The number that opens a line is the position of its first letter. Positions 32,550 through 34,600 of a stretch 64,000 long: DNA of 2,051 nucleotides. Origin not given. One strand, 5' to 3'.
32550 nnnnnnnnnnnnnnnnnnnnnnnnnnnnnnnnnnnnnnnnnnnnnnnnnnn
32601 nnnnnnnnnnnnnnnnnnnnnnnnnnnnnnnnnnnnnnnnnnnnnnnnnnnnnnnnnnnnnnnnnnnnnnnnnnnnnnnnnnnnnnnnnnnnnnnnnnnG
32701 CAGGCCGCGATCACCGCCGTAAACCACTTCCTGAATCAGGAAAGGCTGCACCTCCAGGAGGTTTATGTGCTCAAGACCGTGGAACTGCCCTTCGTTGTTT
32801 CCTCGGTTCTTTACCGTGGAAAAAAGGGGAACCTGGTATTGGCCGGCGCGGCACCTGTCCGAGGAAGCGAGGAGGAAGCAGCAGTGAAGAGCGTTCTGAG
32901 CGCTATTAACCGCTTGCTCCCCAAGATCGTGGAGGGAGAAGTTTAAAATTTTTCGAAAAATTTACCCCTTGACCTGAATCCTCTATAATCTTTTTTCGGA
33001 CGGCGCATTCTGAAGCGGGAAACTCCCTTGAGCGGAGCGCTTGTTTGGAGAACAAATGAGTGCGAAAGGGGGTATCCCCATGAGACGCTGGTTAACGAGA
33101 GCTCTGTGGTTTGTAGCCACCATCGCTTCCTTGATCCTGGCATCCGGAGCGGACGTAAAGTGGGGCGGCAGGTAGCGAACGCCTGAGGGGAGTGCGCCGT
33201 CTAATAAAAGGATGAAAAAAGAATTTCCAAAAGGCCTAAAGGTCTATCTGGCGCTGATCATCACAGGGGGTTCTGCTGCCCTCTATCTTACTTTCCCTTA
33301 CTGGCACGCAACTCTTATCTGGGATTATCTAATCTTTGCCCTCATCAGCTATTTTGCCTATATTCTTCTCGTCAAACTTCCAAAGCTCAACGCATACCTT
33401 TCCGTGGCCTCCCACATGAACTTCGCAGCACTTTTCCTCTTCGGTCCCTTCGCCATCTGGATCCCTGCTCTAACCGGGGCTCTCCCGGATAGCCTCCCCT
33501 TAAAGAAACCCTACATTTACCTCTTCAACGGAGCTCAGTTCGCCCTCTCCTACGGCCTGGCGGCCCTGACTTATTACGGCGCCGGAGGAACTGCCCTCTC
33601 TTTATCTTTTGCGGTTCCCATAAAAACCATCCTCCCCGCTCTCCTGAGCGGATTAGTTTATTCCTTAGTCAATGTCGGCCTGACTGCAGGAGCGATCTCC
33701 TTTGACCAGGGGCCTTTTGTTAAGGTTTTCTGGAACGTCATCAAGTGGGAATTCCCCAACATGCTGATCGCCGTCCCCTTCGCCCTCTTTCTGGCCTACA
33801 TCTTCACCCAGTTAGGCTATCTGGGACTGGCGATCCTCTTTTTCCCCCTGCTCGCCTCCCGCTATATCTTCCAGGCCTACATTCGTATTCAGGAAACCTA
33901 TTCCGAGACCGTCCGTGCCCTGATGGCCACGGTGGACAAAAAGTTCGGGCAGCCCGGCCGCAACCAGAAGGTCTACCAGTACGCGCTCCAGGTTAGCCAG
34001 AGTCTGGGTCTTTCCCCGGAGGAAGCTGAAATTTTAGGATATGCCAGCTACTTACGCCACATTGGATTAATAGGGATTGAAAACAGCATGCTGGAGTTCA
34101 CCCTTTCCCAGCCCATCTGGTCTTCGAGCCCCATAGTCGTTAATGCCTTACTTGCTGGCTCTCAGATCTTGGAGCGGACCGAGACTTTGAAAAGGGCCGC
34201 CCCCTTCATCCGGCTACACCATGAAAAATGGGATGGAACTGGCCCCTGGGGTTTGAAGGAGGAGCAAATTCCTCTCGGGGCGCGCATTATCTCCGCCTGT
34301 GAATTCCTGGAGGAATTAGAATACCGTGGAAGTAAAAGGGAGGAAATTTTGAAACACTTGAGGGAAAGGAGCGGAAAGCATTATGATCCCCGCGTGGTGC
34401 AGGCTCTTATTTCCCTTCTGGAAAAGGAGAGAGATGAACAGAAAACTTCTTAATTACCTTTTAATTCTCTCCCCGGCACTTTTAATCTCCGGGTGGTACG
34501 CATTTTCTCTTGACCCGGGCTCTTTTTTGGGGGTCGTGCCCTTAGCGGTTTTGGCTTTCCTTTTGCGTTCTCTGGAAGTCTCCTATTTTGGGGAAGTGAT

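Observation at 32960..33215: Structured leader with long-range 9-15 bp helix enclosing a 31-codon TM micro-ORF upstream of tandem 7TM-HD-GYP genes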

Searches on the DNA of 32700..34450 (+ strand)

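Call 3: search_rna_families(source=window, start=32700, end=33500, threshold=evalue, max_evalue=10, show_alignments=3)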
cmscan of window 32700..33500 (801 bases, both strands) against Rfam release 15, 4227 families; matches with E-value up to 10: 4.
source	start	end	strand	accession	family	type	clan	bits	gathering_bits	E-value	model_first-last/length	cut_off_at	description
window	33432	33497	-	RF00504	Glycine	Cis-reg; riboswitch;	CL00125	16.8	32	1.9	1-94/94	no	Glycine riboswitch aptamer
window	33316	33383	-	RF01306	sR52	Gene; snRNA; snoRNA; CD-box;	-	15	50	1.8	1-60/60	no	Small nucleolar RNA sR52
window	32787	32877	+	RF00174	Cobalamin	Cis-reg; riboswitch;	CL00101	11.5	31.5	2.2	1-189/189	no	Cobalamin riboswitch aptamer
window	32700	32926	-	RF02042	HOTTIP_3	Gene; lncRNA;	-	5.8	50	8.3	1-195/353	3'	HOXA transcript at the distal tip, conserved region 3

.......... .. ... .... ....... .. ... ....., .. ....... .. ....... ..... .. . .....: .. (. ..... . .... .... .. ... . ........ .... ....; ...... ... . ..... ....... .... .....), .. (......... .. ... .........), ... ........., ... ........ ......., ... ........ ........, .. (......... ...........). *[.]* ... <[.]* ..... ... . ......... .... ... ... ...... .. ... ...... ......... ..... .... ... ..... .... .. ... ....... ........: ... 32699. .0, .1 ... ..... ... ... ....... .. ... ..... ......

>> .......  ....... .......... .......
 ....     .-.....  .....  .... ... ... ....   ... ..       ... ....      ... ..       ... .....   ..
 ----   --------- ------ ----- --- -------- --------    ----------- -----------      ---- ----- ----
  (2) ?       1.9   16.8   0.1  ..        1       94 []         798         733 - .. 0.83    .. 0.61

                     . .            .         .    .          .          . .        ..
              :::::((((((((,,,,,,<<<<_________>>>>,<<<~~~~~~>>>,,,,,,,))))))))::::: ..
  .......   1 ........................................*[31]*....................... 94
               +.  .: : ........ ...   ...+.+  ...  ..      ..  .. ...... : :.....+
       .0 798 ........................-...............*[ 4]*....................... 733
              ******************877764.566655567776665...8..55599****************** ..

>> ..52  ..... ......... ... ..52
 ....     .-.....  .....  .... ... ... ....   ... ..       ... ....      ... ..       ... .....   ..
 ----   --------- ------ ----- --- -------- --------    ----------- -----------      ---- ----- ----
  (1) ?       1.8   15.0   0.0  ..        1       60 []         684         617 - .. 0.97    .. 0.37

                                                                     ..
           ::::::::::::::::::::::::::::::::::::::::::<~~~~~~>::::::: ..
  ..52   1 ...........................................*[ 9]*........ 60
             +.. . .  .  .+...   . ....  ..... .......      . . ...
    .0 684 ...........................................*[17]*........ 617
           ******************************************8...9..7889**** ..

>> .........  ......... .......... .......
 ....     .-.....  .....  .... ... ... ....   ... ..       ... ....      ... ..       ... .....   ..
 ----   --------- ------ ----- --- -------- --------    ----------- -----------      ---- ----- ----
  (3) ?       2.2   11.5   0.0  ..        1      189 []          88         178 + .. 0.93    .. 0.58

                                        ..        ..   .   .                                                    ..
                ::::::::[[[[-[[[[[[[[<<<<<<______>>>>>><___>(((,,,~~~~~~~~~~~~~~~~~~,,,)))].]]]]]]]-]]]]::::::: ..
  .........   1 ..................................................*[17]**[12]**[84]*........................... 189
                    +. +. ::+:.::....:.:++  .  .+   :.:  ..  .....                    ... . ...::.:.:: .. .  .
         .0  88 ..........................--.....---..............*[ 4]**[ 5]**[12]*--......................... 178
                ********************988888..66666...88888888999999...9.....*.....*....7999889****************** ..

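Call 67: search_rna_families(sources=[L006, L007, L022], threshold=evalue, max_evalue=1)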
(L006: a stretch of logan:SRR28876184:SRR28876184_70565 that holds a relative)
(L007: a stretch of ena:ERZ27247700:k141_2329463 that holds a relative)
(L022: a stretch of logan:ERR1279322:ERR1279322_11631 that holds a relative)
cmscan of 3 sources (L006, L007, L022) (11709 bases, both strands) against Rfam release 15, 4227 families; matches with E-value up to 1: 0.
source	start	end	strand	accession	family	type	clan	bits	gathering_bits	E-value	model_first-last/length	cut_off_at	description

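Call 71: build_rna_model(alignment_id=A5, structure=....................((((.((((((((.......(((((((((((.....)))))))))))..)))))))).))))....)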
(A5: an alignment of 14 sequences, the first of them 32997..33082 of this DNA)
Model R1 built from alignment A5 (14 sequences, 86 columns); structure: as given.
model positions 86; base pairs 23; branch points 0; effective number of sequences 1.5; information 0.661 bits per position. Calibrated on 0.2 Mb of random sequence (short: E-values are rough).
structure used (alignment columns):
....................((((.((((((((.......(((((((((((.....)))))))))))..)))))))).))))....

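Call 72: search_with_rna_model(model_id=R1, sources=[window, L001, L002, L003, L004, L005, L006, L007, L008, L009, L010, L011, L012, L013, L014, L015, L016, L017, L018, L019, L020, L021, L022, L023], max_evalue=10)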
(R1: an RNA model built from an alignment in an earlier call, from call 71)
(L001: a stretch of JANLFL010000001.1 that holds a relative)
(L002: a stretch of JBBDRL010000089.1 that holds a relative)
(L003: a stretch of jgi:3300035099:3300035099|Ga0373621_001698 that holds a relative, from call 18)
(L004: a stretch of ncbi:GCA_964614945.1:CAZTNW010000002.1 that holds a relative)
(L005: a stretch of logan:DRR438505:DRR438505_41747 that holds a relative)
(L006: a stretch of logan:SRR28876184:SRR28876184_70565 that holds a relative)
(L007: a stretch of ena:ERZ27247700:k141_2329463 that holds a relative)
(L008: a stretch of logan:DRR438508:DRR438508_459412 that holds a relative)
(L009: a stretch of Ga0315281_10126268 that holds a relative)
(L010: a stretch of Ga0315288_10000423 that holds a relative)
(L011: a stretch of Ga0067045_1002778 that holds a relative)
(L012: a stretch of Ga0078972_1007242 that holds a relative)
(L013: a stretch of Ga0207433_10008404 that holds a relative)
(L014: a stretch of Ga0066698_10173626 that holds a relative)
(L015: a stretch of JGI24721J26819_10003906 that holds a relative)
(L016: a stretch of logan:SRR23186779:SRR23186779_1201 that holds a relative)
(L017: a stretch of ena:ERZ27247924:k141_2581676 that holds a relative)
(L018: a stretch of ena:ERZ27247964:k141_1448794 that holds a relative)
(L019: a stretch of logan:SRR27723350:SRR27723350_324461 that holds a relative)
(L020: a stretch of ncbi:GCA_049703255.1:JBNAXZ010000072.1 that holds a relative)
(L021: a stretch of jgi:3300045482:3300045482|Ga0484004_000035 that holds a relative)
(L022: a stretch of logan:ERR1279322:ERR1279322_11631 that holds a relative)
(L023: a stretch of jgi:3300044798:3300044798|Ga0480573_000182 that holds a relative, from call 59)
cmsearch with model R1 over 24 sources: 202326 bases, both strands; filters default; matches with E-value up to 10: 32.
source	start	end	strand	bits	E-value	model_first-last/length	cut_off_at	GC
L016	1249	1334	+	111.4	1.6e-24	1-86/86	no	0.55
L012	12110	12195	+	111.3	1.7e-24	1-86/86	no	0.56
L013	449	534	-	111.3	1.7e-24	1-86/86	no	0.56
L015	435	520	-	111.3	1.7e-24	1-86/86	no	0.56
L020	466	551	+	111.1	1.8e-24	1-86/86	no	0.56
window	32997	33082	+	109.9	3.6e-24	1-86/86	no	0.57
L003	4399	4484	+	109.9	3.6e-24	1-86/86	no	0.57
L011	1439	1524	+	109.2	5.3e-24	1-86/86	no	0.56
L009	2630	2714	+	101.8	3.2e-22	1-86/86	no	0.53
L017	76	160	+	99.9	9.2e-22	1-86/86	no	0.53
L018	1288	1371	+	97.9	2.7e-21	1-86/86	no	0.54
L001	3789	3871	+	87.8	7.7e-19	1-86/86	no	0.55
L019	1289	1371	+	87.1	1.1e-18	1-86/86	no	0.57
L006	98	177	+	85.9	2.3e-18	1-86/86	no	0.54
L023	2922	3003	+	65.8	1.5e-13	1-86/86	no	0.51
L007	243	324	+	65.3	2e-13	1-86/86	no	0.5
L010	2385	2466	+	65.3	2e-13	1-86/86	no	0.5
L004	3680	3761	+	63.2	6.5e-13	1-86/86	no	0.55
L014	859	886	-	24.2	0.0017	1-86/86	no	0.64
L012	12126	12207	-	12.3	1.2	1-86/86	no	0.54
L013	437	518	+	12.3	1.2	1-86/86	no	0.54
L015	423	504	+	12.3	1.2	1-86/86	no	0.54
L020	482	563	-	12.3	1.2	1-86/86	no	0.52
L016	1269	1330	-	11.2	2.3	21-82/86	no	0.53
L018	1308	1367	-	10.1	4.2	21-82/86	no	0.53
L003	4415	4496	-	10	4.5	1-86/86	no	0.54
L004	6080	6126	+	9.8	5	1-86/86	no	0.72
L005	2215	2261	+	9.8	5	1-86/86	no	0.72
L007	433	447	-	9.4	6.1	1-86/86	no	0.73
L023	3115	3129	-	9.4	6.1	1-86/86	no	0.73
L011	1459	1520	-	8.6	9.7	21-82/86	no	0.55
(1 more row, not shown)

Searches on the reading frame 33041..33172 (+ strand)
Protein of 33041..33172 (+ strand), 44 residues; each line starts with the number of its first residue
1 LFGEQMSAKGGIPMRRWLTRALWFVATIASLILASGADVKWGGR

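Call 16: find_homologous_proteins(query=window:33041-33172:+, max_evalue=10)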
Query seq(44 aa) (44 aa): 1 proteins with E <= 10 among 1 candidates.
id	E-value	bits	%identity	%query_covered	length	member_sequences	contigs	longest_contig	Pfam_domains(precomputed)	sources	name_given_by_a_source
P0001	2.7e-10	57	90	70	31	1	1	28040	-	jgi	jgi:hypothetical protein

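Call 18: find_encoding_contigs(protein=P0001, flank=5000)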
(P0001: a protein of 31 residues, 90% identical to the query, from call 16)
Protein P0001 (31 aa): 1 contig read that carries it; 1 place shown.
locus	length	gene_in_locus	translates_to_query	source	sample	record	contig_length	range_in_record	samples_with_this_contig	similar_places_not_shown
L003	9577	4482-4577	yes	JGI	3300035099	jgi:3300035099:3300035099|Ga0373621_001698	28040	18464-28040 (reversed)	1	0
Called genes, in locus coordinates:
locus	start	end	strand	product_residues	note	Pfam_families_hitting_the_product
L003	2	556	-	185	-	?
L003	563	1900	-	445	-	PF02878:PGM_PMM_I, PF02879:PGM_PMM_II, PF02880:PGM_PMM_III, PF00408:PGM_PMM_IV (weak)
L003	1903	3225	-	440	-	PF01210:NAD_Gly3P_dh_N (weak), PF03446:NAD_binding_2, PF03721:UDPG_MGDP_dh_N, PF00984:UDPG_MGDP_dh, PF03720:UDPG_MGDP_dh_C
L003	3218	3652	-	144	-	PF01951:Archease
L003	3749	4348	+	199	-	-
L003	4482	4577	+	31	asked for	-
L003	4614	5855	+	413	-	PF20972:MASE9 (weak), PF13487:HD_5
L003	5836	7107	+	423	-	PF13487:HD_5, PF01966:HD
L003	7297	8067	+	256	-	PF10418:DHODB_Fe-S_bind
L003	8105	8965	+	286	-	PF01180:DHO_dh, PF01207:Dus (faint)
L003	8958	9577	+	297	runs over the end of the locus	PF00215:OMPdecase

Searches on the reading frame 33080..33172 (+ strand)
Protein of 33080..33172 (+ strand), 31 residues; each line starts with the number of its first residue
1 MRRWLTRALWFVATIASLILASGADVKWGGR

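Call 8: search_protein_families(library=pfam, proteins=[window:33080-33172:+], max_evalue=0.01)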
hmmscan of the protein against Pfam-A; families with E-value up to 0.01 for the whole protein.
window:33080-33172:+ (31 aa): 0 families

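Call 54: search_protein_representatives(protein=window:33080-33172:+)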
Query: 31 residues. Proteins with E-value up to 0.001 (for the whole library): 2; up to 1e-10: 0; up to 1e-30: 0. The best 2 are listed.
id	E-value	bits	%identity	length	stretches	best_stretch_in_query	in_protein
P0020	1.8e-06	42.3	62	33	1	2-30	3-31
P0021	2.5e-04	35.9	56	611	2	7-27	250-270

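Call 59: find_encoding_contigs(protein=P0020, flank=3000, max_places=3)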
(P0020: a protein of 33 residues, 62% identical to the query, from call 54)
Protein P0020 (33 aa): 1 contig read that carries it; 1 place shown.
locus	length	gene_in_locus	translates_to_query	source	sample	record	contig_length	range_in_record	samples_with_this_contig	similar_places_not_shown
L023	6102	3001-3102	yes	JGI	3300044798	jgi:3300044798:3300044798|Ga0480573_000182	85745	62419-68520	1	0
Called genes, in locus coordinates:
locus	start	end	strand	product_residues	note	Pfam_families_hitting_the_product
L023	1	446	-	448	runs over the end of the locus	PF02878:PGM_PMM_I, PF02879:PGM_PMM_II, PF02880:PGM_PMM_III, PF00408:PGM_PMM_IV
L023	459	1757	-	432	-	PF03446:NAD_binding_2 (weak), PF03721:UDPG_MGDP_dh_N, PF00984:UDPG_MGDP_dh, PF03720:UDPG_MGDP_dh_C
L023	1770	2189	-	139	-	PF01951:Archease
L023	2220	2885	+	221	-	-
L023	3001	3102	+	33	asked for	-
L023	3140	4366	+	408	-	PF13487:HD_5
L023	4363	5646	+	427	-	PF13487:HD_5, PF01966:HD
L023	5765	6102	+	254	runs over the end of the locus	PF10418:DHODB_Fe-S_bind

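Call 62: search_protein_families(library=ncbifam, proteins=[window:33080-33172:+], max_evalue=1)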
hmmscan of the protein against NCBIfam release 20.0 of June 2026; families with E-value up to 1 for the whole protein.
seq(31 aa): 0 families

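Call 63: search_protein_families(library=pfam, proteins=[window:33080-33172:+], max_evalue=1)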
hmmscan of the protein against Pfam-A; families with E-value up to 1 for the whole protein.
seq(31 aa): 0 families

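Call 91: find_related_loci(query=A6, collection=viral_contigs, flank=3000)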
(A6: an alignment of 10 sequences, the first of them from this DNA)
Query A6 (31 aa) in viral_contigs; peptide patterns used: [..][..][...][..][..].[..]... (x = any residue, [..] = any of these).
8 stretches matched a pattern, but none encodes a relative of the query by tblastn (E <= 1e-3).
